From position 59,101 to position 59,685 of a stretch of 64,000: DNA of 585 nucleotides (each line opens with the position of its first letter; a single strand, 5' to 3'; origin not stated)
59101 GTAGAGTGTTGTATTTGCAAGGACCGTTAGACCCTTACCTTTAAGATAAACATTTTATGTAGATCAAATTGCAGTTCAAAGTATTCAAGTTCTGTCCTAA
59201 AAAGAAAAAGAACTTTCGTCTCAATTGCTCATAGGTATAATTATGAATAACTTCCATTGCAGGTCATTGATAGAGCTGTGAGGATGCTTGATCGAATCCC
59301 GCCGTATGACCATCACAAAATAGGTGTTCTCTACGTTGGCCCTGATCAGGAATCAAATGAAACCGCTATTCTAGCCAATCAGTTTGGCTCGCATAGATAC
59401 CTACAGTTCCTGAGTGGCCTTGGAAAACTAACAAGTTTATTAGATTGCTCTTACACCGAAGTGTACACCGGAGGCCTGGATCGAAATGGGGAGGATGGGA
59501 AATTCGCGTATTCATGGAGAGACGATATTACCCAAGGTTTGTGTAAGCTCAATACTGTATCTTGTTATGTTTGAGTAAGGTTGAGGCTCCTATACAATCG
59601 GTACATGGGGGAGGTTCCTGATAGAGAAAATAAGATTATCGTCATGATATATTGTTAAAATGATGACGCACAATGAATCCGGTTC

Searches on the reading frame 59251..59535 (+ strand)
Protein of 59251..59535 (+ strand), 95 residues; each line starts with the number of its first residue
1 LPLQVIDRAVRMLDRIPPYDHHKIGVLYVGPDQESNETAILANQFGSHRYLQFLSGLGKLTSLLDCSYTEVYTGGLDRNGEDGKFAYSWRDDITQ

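Call 25: find_homologous_proteins(query=window:59251-59535:+, max_evalue=1e-10)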
Query seq(95 aa) (95 aa): 9 proteins with E <= 1e-10 among 10 candidates.
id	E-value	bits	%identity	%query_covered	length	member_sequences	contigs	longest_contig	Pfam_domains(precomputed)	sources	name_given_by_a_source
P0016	9.1e-50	185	98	88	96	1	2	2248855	PF02145.22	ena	-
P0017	1.9e-42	161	86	88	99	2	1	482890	PF02145.22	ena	-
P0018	6.4e-38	147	76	88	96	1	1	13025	PF02145.22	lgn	-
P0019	1.1e-37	146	76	88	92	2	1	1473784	PF02145.22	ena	-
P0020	2.2e-35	138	68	95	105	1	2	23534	PF02145.22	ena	-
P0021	4.4e-35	137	76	88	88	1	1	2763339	PF02145.22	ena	-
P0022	2.1e-32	129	66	91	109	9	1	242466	PF02145.22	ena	-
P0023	9.3e-32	127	66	98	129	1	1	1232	PF02145.22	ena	-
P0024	1.1e-11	62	69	47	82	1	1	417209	PF02145.22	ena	-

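Call 27: find_encoding_contigs(protein=P0021, flank=10000, max_places=2)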
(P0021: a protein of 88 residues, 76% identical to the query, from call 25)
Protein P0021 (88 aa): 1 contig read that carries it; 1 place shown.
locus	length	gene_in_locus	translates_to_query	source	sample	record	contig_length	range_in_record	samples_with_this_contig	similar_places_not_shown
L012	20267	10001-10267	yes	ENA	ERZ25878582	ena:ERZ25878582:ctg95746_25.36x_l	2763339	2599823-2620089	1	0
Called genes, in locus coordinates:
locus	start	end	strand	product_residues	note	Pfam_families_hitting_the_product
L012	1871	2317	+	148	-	-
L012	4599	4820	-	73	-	-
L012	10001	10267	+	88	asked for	PF02145:Rap_GAP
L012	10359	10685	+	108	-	-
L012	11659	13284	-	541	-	-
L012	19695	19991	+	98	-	-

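Call 28: find_encoding_contigs(protein=P0022, flank=10000, max_places=2)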
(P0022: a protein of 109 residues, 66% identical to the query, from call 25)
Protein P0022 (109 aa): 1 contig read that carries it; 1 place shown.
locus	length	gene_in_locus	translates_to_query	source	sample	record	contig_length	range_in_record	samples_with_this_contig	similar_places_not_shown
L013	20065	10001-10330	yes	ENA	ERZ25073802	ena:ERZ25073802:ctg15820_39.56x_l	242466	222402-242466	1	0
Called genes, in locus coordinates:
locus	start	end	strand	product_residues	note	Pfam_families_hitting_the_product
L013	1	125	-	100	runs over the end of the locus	-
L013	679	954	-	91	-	-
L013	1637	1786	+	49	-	-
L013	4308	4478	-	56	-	-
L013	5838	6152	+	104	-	-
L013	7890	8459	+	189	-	-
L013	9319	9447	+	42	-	-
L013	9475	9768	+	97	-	-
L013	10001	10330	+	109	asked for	PF02145:Rap_GAP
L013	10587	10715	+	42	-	-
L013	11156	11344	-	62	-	-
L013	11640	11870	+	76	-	-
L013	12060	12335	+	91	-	-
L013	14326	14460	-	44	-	-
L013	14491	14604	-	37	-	-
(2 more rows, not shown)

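Call 29: find_encoding_contigs(protein=P0020, flank=10000, max_places=2)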
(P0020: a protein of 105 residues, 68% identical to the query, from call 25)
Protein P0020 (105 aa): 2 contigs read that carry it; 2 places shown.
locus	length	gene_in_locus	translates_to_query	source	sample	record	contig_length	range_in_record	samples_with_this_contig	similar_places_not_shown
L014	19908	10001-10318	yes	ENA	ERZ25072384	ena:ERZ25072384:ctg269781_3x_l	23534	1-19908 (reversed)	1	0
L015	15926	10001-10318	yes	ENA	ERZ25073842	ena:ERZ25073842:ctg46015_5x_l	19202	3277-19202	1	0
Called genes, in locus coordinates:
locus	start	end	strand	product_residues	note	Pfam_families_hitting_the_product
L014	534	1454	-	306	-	-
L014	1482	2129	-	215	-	-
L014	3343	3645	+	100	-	-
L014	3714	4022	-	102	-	-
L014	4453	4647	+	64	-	-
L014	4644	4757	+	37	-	-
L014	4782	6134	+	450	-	-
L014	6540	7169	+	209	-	-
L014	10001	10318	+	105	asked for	PF02145:Rap_GAP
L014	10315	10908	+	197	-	PF02145:Rap_GAP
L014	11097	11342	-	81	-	-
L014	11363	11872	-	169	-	-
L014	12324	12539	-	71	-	-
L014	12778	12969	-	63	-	-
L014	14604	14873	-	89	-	-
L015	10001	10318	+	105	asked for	PF02145:Rap_GAP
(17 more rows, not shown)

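Call 32: search_protein_families(library=pfam, proteins=[L012:11659-13284:-], max_evalue=0.1)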
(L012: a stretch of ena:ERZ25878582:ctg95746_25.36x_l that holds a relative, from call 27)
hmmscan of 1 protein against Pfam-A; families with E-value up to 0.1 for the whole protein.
L012:11659-13284:- (541 aa): 2 families
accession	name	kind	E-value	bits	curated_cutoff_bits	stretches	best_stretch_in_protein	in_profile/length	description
PF12937.12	F-box-like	-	0.00079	19.6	24.3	1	46-70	11-35/47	F-box-like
PF00646.38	F-box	-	0.0019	18.5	20.5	1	38-69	3-34/43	F-box domain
